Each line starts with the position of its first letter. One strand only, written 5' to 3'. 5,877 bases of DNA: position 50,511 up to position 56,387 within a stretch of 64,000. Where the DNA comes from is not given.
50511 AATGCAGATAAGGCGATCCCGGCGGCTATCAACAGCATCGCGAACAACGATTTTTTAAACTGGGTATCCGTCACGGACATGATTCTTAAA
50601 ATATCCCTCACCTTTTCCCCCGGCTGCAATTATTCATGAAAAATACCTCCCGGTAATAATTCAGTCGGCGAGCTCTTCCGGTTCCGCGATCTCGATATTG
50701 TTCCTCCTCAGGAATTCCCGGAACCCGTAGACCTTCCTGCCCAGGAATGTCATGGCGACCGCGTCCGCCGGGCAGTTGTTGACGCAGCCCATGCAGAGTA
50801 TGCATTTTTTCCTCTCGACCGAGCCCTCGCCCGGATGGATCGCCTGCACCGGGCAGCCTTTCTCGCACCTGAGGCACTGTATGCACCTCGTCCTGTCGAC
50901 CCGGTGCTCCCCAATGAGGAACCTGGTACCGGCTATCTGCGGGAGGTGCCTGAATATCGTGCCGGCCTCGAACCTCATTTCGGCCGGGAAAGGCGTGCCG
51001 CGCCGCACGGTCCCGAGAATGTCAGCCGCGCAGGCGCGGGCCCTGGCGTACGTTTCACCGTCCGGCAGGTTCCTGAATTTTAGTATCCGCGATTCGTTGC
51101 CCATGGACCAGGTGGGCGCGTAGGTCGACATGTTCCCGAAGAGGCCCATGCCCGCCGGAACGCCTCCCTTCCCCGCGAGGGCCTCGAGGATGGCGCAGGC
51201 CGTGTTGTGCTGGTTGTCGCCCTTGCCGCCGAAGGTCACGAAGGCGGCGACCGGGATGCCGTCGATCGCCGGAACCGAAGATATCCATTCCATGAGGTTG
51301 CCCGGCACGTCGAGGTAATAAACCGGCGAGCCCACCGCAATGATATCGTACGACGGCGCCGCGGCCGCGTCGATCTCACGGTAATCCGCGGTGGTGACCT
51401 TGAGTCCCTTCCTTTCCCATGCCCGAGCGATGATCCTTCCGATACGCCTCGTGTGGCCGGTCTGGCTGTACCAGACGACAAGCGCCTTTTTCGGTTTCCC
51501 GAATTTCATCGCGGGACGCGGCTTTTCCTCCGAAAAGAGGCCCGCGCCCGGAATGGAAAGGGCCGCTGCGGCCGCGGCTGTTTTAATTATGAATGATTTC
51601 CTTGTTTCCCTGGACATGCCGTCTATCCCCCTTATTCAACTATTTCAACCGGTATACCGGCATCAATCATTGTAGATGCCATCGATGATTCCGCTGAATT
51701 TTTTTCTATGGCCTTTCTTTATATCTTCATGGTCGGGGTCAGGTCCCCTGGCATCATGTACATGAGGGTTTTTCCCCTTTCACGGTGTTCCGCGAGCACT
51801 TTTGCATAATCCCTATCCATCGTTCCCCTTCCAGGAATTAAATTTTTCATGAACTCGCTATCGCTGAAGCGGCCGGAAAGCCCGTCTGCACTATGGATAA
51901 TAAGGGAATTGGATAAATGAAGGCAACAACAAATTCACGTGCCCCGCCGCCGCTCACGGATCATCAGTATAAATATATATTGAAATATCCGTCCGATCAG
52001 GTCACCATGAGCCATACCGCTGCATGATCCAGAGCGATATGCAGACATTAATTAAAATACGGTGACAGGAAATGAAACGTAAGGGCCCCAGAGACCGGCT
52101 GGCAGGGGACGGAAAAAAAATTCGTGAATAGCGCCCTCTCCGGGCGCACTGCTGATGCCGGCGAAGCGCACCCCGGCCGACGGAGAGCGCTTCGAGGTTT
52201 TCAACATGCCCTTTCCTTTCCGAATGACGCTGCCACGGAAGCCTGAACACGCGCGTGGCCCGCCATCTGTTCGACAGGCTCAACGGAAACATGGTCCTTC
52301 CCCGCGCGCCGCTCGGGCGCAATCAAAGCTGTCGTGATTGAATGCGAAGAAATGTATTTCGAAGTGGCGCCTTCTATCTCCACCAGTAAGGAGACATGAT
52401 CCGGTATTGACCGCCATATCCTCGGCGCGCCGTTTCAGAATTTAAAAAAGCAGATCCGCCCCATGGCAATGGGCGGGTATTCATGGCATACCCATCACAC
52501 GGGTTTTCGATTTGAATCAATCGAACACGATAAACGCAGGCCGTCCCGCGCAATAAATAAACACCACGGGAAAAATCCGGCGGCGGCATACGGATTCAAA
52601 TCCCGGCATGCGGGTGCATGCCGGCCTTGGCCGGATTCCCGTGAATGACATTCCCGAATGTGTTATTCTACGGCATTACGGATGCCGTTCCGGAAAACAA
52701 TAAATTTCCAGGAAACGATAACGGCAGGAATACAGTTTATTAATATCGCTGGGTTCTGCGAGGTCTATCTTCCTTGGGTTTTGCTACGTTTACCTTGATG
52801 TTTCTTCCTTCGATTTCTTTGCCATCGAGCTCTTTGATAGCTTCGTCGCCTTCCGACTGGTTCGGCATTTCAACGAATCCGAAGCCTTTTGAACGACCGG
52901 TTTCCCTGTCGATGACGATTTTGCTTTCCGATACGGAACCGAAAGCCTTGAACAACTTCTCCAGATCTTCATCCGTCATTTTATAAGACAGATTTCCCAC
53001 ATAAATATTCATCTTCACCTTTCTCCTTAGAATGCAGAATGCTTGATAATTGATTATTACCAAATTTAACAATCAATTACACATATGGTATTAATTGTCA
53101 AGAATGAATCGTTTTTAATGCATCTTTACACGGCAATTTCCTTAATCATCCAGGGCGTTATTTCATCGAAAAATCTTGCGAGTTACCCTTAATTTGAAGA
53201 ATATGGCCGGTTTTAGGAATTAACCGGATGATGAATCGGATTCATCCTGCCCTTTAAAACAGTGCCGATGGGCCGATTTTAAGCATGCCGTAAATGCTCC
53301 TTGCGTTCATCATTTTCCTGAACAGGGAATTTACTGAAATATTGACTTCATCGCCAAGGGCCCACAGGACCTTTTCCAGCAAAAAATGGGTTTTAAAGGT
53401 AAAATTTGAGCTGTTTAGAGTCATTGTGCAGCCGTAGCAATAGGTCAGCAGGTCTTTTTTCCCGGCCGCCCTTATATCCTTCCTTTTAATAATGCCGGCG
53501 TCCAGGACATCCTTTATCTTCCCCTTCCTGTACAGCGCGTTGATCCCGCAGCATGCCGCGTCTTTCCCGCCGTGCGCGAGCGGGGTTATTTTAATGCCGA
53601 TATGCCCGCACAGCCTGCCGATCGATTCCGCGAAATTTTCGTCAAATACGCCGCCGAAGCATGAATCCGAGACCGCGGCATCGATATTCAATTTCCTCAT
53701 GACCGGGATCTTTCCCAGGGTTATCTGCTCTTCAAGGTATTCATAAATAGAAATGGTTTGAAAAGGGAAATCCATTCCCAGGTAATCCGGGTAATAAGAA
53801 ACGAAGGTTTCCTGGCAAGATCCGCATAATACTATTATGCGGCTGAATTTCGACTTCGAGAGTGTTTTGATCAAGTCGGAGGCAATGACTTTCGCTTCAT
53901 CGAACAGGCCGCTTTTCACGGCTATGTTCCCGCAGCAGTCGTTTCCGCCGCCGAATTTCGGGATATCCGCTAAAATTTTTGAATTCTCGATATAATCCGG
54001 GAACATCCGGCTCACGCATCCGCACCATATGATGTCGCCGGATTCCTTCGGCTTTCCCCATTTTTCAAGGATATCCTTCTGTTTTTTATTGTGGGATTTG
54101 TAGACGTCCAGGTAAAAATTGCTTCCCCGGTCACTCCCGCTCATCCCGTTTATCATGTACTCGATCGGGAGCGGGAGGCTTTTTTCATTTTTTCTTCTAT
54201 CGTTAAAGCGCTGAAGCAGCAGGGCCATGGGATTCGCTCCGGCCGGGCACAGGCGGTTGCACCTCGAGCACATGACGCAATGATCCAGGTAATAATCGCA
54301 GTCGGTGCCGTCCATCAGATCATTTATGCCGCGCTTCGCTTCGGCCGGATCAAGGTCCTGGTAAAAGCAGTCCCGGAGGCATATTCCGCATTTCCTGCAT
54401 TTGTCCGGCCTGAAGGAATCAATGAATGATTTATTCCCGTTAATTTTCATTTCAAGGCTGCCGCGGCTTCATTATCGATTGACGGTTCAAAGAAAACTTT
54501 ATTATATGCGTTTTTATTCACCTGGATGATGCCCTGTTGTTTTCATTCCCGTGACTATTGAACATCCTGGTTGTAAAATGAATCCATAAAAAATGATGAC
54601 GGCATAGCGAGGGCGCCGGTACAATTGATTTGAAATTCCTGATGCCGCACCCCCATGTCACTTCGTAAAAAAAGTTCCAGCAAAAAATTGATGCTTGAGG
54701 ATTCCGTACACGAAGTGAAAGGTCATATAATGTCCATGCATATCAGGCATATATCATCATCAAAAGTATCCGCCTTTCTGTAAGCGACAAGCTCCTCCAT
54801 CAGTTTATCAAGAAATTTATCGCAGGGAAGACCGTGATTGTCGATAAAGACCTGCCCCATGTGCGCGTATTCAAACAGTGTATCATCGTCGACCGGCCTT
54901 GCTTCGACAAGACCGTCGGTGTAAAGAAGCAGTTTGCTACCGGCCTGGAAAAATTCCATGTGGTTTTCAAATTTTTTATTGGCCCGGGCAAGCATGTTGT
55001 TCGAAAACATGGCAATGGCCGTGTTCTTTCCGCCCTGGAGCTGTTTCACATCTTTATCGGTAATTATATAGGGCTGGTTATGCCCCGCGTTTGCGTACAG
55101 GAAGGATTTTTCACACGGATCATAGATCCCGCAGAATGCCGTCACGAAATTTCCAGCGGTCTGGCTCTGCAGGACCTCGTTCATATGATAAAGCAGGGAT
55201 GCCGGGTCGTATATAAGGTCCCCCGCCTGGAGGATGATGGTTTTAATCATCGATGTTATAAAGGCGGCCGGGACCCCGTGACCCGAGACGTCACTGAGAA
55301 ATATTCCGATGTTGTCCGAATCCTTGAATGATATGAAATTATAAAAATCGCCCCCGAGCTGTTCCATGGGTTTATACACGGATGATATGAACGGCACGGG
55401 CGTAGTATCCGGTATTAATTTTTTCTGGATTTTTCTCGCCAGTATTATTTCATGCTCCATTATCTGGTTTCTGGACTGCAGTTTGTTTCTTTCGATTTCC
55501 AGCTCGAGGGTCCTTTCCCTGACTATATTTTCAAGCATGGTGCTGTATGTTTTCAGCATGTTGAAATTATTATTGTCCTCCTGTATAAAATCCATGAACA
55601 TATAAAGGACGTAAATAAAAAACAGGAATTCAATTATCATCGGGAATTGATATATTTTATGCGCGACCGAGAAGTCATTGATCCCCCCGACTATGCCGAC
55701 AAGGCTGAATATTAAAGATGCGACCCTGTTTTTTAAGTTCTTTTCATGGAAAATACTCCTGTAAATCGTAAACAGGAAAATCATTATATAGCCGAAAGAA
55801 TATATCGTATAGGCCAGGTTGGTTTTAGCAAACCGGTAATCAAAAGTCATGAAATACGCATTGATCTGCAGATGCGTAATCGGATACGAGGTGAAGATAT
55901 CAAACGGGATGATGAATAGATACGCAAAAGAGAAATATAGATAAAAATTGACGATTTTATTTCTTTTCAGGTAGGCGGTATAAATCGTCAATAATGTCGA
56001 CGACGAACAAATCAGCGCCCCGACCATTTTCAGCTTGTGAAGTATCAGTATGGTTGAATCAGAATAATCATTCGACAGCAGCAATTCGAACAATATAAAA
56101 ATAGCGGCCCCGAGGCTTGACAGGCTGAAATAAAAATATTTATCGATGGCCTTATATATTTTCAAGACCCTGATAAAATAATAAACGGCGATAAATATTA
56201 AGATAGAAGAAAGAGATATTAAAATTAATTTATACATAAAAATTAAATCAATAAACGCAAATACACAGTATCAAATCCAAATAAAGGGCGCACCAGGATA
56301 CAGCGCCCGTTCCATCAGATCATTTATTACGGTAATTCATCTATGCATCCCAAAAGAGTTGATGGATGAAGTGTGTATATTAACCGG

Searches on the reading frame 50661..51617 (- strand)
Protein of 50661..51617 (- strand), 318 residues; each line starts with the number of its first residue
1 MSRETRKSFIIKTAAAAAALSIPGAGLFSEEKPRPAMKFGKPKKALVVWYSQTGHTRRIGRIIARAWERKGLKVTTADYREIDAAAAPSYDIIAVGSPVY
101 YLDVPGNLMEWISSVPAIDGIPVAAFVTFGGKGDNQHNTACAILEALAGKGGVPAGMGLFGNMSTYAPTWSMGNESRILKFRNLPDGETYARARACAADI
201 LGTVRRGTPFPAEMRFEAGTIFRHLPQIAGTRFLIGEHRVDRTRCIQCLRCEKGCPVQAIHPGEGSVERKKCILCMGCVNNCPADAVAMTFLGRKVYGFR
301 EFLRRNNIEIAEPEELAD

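Call 19: search_protein_families(library=pfam, proteins=[window:50661-51617:-])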
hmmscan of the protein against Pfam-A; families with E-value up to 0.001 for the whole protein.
window:50661-51617:- (318 aa): 12 families
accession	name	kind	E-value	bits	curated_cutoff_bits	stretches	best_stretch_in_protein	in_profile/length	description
PF12837.12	Fer4_6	-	8.5e-11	41.7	25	2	239-260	3-24/24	4Fe-4S binding domain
PF00037.32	Fer4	-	9.9e-10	38.3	21.1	1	239-260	2-23/24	4Fe-4S binding domain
PF12724.12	Flavodoxin_5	-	1.4e-07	32.4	27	1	46-138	1-93/145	Flavodoxin domain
PF12838.12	Fer4_7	-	8.7e-07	29.8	27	1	244-286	1-52/52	4Fe-4S dicluster domain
PF13187.11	Fer4_9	-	1.2e-06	28.9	27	1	244-286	1-51/52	4Fe-4S dicluster domain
PF13237.11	Fer4_10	-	1.6e-06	28.3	25.5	1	239-283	3-53/53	4Fe-4S dicluster domain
PF14697.11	Fer4_21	-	3.7e-06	27.4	35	1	239-289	2-59/59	4Fe-4S dicluster domain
PF12797.12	Fer4_2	-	4e-06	26.9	24.5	0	240-257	5-22/22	4Fe-4S binding domain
PF13183.11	Fer4_8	-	3.6e-05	24.7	27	0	270-284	3-17/68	4Fe-4S dicluster domain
PF13484.11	Fer4_16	-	6.6e-05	24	30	0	244-273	1-30/66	4Fe-4S double cluster binding domain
PF12800.12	Fer4_4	-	8.8e-05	23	24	0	270-284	2-16/17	4Fe-4S binding domain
PF00258.30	Flavodoxin_1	-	0.00047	20.8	25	1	47-127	1-93/143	Flavodoxin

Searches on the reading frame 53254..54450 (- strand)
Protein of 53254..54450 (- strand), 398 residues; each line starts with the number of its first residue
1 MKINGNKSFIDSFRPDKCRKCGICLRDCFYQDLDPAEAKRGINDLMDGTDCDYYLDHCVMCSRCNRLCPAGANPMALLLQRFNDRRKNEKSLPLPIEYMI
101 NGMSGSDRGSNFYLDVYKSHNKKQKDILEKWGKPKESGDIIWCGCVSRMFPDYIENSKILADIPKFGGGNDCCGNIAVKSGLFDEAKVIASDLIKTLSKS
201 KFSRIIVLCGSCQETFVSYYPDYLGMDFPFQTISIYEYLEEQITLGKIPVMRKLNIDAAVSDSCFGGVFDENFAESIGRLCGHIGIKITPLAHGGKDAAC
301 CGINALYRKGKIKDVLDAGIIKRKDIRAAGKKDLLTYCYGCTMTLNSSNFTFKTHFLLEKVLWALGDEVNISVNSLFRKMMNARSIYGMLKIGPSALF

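Call 19: search_protein_families(library=pfam, proteins=[window:53254-54450:-])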
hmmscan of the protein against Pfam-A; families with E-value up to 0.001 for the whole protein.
window:53254-54450:- (398 aa): 3 families
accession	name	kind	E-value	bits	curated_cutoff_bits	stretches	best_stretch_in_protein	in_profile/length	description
PF02754.22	CCG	-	3.9e-10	40.1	20.6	1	161-214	30-82/85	Cysteine-rich domain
PF12838.12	Fer4_7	-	4.9e-05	24.2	27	1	17-72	1-52/52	4Fe-4S dicluster domain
PF13183.11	Fer4_8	-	5.3e-05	24.1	27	1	16-71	3-67/68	4Fe-4S dicluster domain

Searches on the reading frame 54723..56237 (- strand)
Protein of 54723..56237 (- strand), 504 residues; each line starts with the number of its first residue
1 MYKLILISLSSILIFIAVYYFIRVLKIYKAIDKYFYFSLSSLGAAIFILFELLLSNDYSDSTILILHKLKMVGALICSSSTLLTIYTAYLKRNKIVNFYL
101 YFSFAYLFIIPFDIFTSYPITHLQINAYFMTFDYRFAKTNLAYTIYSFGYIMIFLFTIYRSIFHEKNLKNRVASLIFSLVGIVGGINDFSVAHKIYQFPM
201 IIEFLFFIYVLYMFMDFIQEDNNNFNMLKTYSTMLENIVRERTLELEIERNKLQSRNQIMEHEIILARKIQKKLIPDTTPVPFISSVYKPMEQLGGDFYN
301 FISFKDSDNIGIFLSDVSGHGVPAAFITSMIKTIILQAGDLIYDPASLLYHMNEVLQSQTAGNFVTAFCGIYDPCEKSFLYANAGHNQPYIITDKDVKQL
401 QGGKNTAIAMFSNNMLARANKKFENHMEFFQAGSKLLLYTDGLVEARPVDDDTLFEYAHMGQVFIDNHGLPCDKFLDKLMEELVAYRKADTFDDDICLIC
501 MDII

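Call 19: search_protein_families(library=pfam, proteins=[window:54723-56237:-])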
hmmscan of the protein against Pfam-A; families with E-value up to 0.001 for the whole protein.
window:54723-56237:- (504 aa): 1 family
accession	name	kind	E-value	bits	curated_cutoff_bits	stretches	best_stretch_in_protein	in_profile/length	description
PF07228.17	SpoIIE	-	1.6e-39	136.3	25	1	307-502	2-190/192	Stage II sporulation protein E (SpoIIE)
